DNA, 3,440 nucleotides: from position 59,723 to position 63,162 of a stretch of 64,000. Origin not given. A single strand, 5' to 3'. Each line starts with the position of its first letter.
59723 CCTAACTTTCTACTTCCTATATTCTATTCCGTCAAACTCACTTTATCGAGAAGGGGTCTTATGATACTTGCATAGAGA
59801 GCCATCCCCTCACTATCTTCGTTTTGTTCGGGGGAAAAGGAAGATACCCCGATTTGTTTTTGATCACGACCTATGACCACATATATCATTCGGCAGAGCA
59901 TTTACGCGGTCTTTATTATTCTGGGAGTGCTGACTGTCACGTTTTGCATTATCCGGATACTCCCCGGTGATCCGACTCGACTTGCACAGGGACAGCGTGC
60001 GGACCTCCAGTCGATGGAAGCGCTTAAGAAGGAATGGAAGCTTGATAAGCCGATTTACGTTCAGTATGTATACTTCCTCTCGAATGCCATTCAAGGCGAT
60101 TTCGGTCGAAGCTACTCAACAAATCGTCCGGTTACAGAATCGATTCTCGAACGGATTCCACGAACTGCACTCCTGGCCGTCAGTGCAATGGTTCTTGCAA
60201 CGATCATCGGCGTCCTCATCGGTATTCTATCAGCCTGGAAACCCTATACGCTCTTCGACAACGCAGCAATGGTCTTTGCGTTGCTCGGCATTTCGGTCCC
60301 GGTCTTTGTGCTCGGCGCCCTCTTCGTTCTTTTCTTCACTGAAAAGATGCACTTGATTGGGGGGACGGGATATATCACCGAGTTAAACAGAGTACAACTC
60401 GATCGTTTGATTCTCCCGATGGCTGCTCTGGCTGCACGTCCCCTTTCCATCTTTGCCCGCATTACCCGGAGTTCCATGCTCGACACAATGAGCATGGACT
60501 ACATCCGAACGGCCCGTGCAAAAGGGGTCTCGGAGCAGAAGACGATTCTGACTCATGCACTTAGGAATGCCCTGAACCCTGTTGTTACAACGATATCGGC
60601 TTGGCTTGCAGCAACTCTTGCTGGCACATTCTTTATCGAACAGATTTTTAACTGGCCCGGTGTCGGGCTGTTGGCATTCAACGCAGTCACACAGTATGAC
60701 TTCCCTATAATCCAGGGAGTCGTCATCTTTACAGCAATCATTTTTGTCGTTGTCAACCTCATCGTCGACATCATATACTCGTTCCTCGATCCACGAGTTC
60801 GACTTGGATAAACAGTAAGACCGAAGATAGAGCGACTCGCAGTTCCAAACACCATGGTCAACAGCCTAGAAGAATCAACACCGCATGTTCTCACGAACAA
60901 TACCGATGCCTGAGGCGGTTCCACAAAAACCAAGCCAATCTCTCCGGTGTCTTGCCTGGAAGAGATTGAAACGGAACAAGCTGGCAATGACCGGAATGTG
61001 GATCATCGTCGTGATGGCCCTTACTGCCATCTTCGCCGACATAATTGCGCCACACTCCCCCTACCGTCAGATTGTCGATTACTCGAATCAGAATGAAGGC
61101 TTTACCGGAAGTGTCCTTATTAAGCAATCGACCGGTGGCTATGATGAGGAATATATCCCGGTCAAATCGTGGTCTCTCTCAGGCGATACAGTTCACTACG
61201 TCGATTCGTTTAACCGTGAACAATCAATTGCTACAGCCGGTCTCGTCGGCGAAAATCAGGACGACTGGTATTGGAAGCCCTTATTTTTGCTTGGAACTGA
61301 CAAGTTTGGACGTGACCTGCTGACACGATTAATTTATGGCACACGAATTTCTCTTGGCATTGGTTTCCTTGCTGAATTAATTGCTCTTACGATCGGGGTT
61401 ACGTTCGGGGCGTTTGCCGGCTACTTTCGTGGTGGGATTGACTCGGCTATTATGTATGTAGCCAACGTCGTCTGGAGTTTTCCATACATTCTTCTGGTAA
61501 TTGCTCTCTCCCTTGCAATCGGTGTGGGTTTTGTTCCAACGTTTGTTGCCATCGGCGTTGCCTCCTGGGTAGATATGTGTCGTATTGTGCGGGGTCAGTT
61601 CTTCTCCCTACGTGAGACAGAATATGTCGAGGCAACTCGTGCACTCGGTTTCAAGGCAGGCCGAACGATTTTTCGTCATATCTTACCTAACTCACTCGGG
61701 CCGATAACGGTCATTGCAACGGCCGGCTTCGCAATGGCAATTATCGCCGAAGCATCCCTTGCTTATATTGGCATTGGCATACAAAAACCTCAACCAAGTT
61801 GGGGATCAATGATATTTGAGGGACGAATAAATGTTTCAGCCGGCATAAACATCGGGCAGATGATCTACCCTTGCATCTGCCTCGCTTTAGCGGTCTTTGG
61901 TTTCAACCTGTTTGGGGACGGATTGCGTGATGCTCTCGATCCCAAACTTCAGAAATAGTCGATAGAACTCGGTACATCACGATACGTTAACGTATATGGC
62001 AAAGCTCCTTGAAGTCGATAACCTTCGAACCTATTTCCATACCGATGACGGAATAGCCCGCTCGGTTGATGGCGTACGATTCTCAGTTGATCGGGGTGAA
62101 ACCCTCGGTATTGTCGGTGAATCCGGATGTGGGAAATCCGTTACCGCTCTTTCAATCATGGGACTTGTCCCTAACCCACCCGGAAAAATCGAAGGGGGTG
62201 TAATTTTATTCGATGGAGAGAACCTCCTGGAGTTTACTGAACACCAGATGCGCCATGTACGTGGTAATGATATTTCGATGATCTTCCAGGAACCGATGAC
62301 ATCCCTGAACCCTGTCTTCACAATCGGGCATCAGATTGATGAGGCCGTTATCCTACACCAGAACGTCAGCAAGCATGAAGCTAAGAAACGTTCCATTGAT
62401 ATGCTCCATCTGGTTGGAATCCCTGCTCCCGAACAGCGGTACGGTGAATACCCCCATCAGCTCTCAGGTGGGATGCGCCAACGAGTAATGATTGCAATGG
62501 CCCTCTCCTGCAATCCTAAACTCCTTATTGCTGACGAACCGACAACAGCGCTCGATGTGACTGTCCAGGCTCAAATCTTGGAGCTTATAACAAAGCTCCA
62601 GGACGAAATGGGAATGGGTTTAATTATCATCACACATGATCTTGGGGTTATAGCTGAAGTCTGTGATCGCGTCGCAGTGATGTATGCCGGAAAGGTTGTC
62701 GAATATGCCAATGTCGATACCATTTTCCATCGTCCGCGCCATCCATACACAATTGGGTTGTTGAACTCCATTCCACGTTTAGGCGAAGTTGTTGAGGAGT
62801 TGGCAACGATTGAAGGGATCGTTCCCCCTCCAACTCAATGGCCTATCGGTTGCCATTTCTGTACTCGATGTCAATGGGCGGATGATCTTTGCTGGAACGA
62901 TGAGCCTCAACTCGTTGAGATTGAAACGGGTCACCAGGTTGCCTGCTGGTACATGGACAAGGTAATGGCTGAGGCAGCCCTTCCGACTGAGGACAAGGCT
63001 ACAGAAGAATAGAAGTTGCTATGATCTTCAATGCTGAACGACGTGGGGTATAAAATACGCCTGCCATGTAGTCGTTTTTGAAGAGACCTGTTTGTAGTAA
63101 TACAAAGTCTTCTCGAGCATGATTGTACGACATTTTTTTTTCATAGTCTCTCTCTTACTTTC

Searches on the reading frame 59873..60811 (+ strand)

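Call 55: search_protein_families(library=pfam, proteins=[window:59873-60811:+], max_evalue=0.00001)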
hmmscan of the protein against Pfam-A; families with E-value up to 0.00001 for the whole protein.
window:59873-60811:+ (312 aa): 2 families
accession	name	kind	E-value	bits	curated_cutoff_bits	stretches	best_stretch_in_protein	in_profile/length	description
PF00528.27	BPD_transp_1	-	7.1e-39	133.9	26.4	1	113-310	1-183/184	Binding-protein-dependent transport system inner membrane component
PF19300.4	BPD_transp_1_N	-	2.8e-13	50.5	23.8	1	1-101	1-113/114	Binding-prot-dependent transport system membrane comp, N-term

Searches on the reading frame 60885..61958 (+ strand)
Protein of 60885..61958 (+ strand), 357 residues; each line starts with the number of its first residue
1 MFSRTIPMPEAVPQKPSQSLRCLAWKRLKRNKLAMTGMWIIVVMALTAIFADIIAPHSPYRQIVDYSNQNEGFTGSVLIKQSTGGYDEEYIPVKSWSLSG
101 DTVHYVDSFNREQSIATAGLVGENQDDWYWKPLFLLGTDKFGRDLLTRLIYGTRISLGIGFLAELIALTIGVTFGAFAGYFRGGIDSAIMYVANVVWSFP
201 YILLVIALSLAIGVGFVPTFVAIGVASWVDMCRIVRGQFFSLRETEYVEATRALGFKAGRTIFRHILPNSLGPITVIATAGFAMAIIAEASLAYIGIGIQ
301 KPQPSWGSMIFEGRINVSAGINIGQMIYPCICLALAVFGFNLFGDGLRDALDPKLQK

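Call 55: search_protein_families(library=pfam, proteins=[window:60885-61958:+], max_evalue=0.00001)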
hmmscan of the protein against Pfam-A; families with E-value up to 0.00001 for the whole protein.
window:60885-61958:+ (357 aa): 2 families
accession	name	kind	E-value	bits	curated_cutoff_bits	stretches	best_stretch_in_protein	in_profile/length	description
PF00528.27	BPD_transp_1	-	1.1e-27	97.3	26.4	1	171-356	1-183/184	Binding-protein-dependent transport system inner membrane component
PF12911.12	OppC_N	-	1.7e-16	60.3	23.9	1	23-69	5-51/53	N-terminal TM domain of oligopeptide transport permease C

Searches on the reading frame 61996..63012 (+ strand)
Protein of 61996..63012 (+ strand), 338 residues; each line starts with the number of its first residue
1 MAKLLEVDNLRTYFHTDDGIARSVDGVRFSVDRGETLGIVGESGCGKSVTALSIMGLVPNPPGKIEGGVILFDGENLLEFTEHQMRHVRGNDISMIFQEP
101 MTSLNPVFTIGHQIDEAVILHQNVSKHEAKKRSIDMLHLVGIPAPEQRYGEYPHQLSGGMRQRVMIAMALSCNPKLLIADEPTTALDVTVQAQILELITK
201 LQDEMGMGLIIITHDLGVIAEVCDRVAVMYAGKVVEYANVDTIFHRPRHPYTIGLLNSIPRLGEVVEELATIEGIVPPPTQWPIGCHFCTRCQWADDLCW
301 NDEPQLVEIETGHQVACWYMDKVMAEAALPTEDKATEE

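Call 55: search_protein_families(library=pfam, proteins=[window:61996-63012:+], max_evalue=0.00001)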
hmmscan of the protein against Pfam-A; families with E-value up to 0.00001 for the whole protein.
window:61996-63012:+ (338 aa): 2 families
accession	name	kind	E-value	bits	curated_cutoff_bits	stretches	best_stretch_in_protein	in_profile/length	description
PF00005.33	ABC_tran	-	7.7e-30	104.7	25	1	25-184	2-137/137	ABC transporter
PF08352.17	oligo_HPY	-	6.1e-19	68.6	27.1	1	235-299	1-65/65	Oligopeptide/dipeptide transporter, C-terminal region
